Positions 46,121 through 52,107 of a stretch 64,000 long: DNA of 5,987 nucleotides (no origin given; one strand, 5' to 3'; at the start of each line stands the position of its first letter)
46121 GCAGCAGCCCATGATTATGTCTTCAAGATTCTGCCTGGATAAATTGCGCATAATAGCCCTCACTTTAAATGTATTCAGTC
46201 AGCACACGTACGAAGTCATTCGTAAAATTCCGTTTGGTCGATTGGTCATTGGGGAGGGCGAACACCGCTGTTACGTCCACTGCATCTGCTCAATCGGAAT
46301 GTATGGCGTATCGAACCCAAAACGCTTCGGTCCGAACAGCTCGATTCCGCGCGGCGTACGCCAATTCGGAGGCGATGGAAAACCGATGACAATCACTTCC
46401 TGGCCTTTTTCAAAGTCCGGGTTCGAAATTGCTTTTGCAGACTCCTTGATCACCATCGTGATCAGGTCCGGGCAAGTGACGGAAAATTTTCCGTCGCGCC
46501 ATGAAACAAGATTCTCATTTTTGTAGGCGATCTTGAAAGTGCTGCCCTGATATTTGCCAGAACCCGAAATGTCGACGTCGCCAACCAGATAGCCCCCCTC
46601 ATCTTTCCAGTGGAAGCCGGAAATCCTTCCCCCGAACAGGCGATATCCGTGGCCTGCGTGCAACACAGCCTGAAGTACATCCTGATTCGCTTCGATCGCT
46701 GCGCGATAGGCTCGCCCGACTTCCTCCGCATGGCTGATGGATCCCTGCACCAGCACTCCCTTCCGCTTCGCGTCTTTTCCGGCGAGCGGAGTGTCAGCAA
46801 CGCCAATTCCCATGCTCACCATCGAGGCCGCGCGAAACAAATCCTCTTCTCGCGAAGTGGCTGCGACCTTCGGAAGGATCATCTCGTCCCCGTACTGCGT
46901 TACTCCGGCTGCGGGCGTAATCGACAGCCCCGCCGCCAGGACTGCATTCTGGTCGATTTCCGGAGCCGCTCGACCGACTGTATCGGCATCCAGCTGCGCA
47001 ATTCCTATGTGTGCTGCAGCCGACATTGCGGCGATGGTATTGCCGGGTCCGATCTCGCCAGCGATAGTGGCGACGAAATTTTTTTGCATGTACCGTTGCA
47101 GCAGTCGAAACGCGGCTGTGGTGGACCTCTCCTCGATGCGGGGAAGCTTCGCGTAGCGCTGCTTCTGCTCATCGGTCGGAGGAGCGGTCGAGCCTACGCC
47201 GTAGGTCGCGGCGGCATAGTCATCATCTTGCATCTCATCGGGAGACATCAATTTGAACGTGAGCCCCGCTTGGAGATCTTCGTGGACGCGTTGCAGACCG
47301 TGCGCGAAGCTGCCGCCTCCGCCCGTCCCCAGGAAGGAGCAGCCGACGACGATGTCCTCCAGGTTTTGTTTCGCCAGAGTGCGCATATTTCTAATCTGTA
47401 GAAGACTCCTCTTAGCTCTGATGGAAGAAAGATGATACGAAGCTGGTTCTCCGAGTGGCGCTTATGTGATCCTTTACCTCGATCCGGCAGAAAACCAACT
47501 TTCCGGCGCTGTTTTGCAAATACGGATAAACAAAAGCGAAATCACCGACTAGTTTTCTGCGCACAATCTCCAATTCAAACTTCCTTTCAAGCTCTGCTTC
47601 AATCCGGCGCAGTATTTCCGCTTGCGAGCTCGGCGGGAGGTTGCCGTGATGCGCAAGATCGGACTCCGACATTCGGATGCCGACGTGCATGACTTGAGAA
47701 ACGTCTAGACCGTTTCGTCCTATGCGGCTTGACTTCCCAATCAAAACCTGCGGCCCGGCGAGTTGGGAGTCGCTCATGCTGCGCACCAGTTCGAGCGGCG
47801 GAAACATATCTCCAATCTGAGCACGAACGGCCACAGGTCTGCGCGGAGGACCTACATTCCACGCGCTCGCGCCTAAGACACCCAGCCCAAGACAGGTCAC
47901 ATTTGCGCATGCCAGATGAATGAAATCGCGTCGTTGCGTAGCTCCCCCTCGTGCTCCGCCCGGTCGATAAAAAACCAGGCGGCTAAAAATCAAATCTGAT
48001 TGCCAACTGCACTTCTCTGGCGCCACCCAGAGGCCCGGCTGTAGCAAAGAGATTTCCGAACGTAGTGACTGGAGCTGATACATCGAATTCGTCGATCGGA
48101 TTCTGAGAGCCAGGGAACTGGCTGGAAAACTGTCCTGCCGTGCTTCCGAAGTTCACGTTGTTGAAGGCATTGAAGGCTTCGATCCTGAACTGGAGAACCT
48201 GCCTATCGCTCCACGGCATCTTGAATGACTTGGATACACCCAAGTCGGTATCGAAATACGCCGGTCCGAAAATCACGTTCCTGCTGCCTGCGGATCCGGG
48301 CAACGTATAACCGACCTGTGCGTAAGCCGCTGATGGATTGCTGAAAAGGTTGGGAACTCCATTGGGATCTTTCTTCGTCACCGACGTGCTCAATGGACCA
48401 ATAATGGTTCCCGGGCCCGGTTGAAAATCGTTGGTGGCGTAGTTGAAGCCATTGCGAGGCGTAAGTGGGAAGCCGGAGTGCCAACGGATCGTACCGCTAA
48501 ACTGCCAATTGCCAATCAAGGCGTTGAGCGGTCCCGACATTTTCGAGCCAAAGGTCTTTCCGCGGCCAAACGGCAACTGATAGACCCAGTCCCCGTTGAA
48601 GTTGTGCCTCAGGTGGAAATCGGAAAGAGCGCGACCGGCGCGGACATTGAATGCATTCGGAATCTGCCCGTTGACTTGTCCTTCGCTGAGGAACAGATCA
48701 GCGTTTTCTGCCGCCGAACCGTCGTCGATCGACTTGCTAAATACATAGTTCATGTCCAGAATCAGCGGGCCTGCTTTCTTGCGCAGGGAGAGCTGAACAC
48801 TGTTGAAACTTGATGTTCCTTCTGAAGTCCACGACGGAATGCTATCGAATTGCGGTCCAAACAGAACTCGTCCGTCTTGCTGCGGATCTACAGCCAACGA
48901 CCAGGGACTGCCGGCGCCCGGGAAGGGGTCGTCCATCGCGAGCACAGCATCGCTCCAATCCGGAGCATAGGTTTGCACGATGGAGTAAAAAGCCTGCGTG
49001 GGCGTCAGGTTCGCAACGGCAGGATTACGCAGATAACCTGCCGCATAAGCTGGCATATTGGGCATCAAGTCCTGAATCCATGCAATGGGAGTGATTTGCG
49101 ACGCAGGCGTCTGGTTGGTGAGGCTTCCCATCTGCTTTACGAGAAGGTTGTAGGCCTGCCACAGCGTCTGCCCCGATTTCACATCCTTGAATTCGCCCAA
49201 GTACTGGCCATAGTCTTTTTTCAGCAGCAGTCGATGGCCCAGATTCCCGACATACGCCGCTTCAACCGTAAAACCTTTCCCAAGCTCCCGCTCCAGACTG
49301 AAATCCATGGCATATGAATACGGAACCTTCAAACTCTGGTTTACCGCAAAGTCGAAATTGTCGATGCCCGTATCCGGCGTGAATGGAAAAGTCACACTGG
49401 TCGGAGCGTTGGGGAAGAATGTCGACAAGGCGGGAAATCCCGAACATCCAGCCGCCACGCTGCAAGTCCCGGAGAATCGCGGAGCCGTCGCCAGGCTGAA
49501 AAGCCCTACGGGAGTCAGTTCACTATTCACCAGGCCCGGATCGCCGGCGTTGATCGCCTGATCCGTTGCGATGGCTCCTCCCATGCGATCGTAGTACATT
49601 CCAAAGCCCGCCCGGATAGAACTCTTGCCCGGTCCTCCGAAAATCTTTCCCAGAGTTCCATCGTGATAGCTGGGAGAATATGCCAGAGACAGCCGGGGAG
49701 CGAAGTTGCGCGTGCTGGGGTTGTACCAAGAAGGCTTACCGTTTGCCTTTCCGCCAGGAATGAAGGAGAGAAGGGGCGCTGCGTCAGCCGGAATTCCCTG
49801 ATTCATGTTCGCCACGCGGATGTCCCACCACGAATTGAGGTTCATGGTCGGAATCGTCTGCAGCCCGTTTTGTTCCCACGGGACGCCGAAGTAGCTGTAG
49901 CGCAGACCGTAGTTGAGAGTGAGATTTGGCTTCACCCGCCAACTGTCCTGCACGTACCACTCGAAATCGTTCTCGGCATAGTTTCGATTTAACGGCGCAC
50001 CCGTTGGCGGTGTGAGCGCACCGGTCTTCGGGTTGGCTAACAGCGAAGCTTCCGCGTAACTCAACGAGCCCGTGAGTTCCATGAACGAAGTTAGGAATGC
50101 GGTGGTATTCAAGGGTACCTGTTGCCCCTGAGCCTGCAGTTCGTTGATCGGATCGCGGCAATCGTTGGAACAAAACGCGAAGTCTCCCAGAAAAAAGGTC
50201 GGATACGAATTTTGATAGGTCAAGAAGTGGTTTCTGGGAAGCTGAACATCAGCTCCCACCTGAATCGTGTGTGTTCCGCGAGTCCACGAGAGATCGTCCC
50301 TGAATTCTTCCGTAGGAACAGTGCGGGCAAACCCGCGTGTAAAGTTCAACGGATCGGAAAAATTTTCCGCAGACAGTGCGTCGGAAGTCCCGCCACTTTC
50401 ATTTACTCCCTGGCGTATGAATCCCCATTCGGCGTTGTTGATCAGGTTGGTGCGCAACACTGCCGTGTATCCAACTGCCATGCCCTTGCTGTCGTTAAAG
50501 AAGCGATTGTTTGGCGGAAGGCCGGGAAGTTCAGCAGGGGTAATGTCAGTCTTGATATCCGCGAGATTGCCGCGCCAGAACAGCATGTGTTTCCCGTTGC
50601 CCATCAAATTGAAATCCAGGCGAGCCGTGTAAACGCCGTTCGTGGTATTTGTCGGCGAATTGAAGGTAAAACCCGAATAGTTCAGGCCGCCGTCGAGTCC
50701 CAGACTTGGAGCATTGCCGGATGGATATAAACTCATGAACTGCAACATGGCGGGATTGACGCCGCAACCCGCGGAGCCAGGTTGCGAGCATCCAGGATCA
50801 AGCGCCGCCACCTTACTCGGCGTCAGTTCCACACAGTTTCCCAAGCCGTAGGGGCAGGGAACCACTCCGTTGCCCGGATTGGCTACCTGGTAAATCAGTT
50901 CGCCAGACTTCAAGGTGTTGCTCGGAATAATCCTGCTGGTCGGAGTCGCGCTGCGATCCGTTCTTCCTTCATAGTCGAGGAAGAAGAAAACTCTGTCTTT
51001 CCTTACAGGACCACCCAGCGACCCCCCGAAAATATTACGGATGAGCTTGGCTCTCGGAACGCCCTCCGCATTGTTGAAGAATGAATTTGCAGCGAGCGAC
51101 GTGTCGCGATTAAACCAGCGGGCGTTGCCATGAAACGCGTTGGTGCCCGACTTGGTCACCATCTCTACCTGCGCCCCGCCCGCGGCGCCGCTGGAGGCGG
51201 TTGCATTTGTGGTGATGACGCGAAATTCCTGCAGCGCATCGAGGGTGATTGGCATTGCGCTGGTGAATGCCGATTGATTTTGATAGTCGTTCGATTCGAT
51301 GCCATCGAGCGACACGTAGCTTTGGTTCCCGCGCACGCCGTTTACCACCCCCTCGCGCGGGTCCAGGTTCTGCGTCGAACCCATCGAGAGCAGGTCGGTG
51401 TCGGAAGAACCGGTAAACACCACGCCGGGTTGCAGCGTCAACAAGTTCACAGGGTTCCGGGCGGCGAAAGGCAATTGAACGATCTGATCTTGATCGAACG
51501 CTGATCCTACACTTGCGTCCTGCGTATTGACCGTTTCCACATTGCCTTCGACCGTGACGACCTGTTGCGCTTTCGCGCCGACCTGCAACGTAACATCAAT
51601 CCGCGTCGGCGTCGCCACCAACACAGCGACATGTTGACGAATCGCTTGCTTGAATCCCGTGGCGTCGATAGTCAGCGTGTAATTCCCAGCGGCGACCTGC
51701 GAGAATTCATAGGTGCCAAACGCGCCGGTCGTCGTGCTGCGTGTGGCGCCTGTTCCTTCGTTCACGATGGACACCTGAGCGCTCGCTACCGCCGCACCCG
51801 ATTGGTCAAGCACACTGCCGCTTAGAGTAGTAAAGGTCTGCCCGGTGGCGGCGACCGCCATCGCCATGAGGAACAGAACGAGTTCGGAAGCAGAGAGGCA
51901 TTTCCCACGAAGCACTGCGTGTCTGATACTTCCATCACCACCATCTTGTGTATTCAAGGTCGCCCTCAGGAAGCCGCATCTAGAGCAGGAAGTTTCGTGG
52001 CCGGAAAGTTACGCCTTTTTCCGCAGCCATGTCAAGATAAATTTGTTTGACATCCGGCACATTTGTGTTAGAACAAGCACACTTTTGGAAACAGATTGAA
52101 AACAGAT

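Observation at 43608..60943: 17-kb divergent island: two HyuA/HyuB pairs, tandem DUF917 paralogues, an NCS1 permease and a dedicated TonB-dependent receptor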

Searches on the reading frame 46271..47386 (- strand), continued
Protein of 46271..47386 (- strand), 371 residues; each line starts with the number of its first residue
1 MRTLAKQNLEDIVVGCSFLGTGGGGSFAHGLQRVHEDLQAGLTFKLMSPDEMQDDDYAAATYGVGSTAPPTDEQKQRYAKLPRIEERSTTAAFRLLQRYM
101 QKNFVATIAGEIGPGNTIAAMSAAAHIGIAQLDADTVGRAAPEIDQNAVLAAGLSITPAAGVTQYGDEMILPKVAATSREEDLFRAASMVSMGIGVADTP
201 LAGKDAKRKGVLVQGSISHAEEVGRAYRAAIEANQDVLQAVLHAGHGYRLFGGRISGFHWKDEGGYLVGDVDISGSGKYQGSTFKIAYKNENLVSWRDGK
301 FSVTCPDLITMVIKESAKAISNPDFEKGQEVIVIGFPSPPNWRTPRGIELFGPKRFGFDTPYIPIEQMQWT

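Call 82: get_annotated_region(hit=H24, flank=8000)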
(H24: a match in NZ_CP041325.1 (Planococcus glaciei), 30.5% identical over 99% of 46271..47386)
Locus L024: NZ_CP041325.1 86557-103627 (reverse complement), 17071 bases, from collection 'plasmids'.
description: Planococcus glaciei strain 46093 plasmid unnamed1, complete sequence
organism: Planococcus glaciei (NCBI taxid 459472)
taxonomy: Bacteria; Bacillota; Bacilli; Bacillales; Planococcaceae; Planococcus; Planococcus glaciei
host: -; source: Homo sapiens,cell culture,blood; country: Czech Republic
typing (MOB-suite, as given by PLSDB): mobilizable; relaxase MOBQ
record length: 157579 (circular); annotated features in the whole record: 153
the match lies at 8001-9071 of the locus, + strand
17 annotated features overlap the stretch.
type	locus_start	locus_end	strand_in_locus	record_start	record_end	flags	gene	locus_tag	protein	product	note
CDS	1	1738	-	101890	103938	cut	-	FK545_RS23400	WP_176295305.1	hydantoinase/oxoprolinase family protein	-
CDS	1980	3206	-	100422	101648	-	-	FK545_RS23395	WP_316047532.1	aminotransferase class V-fold PLP-dependent enzyme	-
CDS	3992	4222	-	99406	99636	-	-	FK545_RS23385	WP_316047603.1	aminopeptidase P family N-terminal domain-containing protein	-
CDS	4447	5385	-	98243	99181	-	-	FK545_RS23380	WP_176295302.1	DUF1177 domain-containing protein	-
CDS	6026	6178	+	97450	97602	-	-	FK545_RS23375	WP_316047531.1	helix-turn-helix domain-containing protein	-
CDS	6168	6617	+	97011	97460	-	-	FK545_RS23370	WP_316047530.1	hypothetical protein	-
CDS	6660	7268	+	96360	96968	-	-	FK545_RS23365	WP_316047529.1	cytosine permease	GO:0055085 - transmembrane transport [Evidence IEA]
CDS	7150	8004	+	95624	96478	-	-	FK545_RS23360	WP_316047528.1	cytosine permease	GO:0055085 - transmembrane transport [Evidence IEA]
CDS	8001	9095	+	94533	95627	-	-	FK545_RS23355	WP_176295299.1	DUF917 domain-containing protein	-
CDS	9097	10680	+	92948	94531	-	-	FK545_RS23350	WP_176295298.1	hydantoinase/oxoprolinase family protein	-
CDS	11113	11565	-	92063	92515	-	-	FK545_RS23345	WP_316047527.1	hypothetical protein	-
CDS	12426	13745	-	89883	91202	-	-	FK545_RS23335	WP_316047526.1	hypothetical protein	-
CDS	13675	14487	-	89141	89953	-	-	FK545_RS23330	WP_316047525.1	hypothetical protein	-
CDS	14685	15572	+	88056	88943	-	-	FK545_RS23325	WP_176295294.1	helix-turn-helix domain-containing protein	-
CDS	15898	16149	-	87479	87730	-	-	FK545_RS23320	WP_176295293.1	AbrB/MazE/SpoVT family DNA-binding domain-containing protein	-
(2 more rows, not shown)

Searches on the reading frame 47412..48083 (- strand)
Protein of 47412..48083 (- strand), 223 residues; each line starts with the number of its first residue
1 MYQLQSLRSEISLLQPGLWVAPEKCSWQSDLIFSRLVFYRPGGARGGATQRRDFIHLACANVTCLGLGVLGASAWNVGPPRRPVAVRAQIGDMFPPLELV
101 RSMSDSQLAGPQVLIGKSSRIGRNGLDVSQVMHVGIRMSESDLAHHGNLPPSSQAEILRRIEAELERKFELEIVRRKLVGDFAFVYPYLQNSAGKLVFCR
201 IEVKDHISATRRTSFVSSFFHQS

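Call 3: search_protein_families(library=pfam, proteins=[window:47412-48083:-])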
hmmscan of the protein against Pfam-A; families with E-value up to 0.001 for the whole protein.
window:47412-48083:- (223 aa): 0 families

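Call 4: search_protein_families(library=ncbifam, proteins=[window:47412-48083:-])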
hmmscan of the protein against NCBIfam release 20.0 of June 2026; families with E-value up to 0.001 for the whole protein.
window:47412-48083:- (223 aa): 0 families

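Call 17: search_solved_structures(query=window:47412-48083:-, max_evalue=1)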
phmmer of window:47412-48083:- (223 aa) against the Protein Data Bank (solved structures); distinct sequences matched with E-value up to 1: 2.
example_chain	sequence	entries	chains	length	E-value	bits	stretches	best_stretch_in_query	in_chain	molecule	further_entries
2mab_A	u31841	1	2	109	0.27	13.9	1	117-160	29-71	ACINIFORM SPIDROIN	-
1zuj_A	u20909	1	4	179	0.41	13.3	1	163-205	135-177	hypothetical protein Llacc01001955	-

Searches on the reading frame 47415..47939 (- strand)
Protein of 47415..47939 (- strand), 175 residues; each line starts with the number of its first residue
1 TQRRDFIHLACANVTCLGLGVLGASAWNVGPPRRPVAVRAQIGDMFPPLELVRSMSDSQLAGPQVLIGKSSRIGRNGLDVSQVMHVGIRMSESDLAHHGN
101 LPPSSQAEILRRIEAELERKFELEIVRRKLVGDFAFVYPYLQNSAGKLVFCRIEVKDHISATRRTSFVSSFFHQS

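Call 43: find_homologous_proteins(query=window:47415-47939:-, max_evalue=0.001)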
Query seq(175 aa) (175 aa): 23 proteins with E <= 0.001 among 131 candidates.
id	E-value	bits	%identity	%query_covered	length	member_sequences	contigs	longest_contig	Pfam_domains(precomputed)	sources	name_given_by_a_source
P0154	1.4e-84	300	100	81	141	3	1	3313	-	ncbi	ncbi:MAG: hypothetical protein WBW38_19760, partial [Candidatus Sulfotelmatobacter sp.]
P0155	4.1e-79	282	81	93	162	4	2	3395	-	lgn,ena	-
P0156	1.5e-76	274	80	93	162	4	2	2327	-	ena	-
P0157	1.8e-76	273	80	93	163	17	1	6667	-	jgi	-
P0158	9.6e-74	265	78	91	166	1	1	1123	-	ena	-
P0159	1.6e-73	264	80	91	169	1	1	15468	-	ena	-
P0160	9.0e-69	248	75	91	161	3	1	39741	-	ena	-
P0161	1.5e-68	248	86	80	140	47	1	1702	-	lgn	-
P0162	2.1e-68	247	84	80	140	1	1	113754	-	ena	-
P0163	1.5e-67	245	84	80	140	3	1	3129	-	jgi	jgi:hypothetical protein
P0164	1.1e-66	242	89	75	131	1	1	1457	-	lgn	-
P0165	6.4e-66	239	82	80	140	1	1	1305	-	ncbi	-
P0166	9.3e-65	235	82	80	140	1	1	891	-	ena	-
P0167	2.5e-63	231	78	80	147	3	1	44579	-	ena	-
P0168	2.4e-62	228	78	80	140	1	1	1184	-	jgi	jgi:hypothetical protein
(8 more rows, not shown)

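Call 60: predict_structure(alignment_id=A2)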
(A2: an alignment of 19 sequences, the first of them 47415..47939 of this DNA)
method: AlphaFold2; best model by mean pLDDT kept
length: 175 residues; sequences in the alignment: 19
mean_pLDDT: 46.5   pTM: 0.45
mean pLDDT of the five models: 46.5, 45.5, 44.0, 42.0, 41.2
residues with pLDDT >= 90: 0; 70-90: 3; 50-70: 76; < 50: 96
segments of 3 or more residues with pLDDT < 50: 1-43, 73-81, 124-145, 156-175
pLDDT, mean of each block of 10 residues (from residue 1): 24 25 30 34 55 64 61 45 63 58 60 65 44 39 50 49 31 31
secondary structure, 60 per line:
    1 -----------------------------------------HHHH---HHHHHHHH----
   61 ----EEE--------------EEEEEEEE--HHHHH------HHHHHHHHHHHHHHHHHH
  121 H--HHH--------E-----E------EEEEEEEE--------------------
elements in order: H42-45 H49-56 E65-67 E82-89 H92-96 H103-121 E148-155

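Call 83: search_protein_families(library=pfam, max_evalue=5, proteins=[window:47415-47939:-])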
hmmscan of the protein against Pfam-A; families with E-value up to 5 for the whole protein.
seq(175 aa): 0 families

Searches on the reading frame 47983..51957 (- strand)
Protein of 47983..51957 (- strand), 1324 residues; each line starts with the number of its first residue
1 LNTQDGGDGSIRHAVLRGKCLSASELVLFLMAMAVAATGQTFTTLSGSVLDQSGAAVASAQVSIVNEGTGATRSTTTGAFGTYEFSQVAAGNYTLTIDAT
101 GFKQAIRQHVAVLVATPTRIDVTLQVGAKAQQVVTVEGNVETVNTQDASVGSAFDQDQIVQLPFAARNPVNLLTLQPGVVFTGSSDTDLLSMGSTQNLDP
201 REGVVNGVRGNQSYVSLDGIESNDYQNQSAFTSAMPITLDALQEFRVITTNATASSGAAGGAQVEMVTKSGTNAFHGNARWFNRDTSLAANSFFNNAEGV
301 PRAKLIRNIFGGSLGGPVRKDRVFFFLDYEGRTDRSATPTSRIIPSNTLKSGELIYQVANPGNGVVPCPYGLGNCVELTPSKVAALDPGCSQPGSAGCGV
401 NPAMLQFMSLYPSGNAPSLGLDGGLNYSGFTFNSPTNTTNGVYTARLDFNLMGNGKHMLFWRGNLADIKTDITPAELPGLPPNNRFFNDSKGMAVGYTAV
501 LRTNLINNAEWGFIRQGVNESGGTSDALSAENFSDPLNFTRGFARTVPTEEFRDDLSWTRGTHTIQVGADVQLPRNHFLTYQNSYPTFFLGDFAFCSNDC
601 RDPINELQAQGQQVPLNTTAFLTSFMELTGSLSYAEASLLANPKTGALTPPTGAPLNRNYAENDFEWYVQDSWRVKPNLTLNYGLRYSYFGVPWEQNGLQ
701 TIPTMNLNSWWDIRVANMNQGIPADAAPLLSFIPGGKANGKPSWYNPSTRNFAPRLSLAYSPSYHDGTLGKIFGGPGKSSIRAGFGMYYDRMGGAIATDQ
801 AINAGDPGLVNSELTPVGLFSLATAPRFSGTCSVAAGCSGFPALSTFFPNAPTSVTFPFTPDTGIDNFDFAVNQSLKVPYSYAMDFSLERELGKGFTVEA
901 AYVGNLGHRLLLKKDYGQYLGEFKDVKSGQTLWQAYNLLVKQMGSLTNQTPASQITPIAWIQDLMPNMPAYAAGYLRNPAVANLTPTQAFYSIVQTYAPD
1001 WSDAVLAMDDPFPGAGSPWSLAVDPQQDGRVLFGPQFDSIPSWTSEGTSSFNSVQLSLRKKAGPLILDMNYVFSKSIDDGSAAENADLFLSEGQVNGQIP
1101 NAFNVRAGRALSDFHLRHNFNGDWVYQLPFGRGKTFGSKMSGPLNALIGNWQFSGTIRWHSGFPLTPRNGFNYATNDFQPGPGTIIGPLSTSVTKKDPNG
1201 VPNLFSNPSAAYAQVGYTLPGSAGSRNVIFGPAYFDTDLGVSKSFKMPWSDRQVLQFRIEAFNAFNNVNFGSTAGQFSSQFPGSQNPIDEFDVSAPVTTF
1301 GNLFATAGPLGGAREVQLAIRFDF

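Call 3: search_protein_families(library=pfam, proteins=[window:47983-51957:-])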
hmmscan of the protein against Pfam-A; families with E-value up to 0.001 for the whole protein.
window:47983-51957:- (1324 aa): 4 families
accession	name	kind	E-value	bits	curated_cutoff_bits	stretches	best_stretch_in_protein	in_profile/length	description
PF25183.1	OMP_b-brl_4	-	9.7e-135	451.4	30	1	267-1280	1-821/838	Outer membrane beta barrel domain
PF13620.12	CarboxypepD_reg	-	3.1e-20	72.8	32.3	1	44-125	1-82/82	Carboxypeptidase regulatory-like domain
PF13715.12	CarbopepD_reg_2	-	8.1e-08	32.6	32.2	1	45-130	1-80/88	CarboxypepD_reg-like domain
PF17210.9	SdrD_B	-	0.00021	21.9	29.7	1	51-105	18-73/112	SdrD B-like domain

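Call 4: search_protein_families(library=ncbifam, proteins=[window:47983-51957:-])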
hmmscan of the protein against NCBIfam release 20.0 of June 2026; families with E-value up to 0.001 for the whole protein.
window:47983-51957:- (1324 aa): 1 family
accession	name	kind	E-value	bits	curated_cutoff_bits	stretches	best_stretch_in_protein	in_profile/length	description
NF052345.1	S_layer_anammox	exception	3.1e-07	28.1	1400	1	39-254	1309-1526/1596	Kustd1514 family S-layer glycoprotein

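Call 32: search_solved_structures(query=window:47983-51957:-, max_evalue=1)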
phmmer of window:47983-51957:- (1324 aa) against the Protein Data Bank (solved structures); distinct sequences matched with E-value up to 1: 3.
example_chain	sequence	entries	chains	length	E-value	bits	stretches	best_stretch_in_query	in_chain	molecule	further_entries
5aq0_A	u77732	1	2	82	0.13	13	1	53-125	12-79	CARBOXYPEPTIDASE D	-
4wi0_B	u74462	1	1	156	0.58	10.9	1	63-111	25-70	Cellulosomal scaffoldin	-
4u3s_B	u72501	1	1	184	0.6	10.8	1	56-110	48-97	Cellulosomal scaffoldin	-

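Call 91: find_related_loci(query=window:47983-51957:-, collection=metagenome_contigs, flank=10000)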
Query window:47983-51957:- (1324 aa) in metagenome_contigs; peptide patterns used: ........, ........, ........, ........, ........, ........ (x = any residue, [..] = any of these).
44 stretches matched a pattern; 25 encode a relative of the query (tblastn E <= 1e-3); 23 distinct loci.
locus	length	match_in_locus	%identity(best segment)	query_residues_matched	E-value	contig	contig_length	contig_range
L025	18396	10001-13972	95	1-1324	0e+0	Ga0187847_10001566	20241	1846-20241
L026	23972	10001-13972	95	1-1324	0e+0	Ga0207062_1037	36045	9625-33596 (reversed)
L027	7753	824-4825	87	1-1324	0e+0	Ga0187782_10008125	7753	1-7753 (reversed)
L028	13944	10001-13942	87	1-1310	0e+0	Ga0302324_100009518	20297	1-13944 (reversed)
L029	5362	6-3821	85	53-1324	0e+0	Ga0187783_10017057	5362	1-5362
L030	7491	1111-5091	83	1-1324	0e+0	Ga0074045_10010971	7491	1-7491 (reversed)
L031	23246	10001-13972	95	1-1324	0e+0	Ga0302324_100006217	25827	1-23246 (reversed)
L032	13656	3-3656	87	115-1324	0e+0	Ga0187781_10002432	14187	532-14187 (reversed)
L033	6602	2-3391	89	207-1324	0e+0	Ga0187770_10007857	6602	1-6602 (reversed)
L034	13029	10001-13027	95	1-1009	0e+0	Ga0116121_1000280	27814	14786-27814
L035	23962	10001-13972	94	1-1324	0e+0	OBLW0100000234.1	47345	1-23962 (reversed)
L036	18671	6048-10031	87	1-1324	0e+0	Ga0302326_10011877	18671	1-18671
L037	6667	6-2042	96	646-1324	0e+0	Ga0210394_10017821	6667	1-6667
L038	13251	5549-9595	45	16-1324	0e+0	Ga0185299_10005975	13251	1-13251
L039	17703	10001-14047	45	16-1324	0e+0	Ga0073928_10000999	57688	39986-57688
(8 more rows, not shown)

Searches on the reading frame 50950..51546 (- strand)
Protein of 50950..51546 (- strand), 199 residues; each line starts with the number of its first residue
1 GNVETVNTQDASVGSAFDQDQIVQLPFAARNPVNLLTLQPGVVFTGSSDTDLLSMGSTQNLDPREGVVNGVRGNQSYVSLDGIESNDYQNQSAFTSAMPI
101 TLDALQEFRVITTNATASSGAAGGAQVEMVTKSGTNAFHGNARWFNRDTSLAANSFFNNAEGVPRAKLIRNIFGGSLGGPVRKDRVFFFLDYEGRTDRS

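Call 83: search_protein_families(library=pfam, max_evalue=5, proteins=[window:50950-51546:-])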
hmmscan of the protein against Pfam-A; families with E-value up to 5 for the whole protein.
seq(199 aa): 2 families
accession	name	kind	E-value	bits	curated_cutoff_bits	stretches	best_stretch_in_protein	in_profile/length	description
PF25183.1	OMP_b-brl_4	-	4.2e-26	92.1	30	1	130-198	1-68/838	Outer membrane beta barrel domain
PF07715.20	Plug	-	0.00023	22.1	23.9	1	15-124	10-106/107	TonB-dependent Receptor Plug Domain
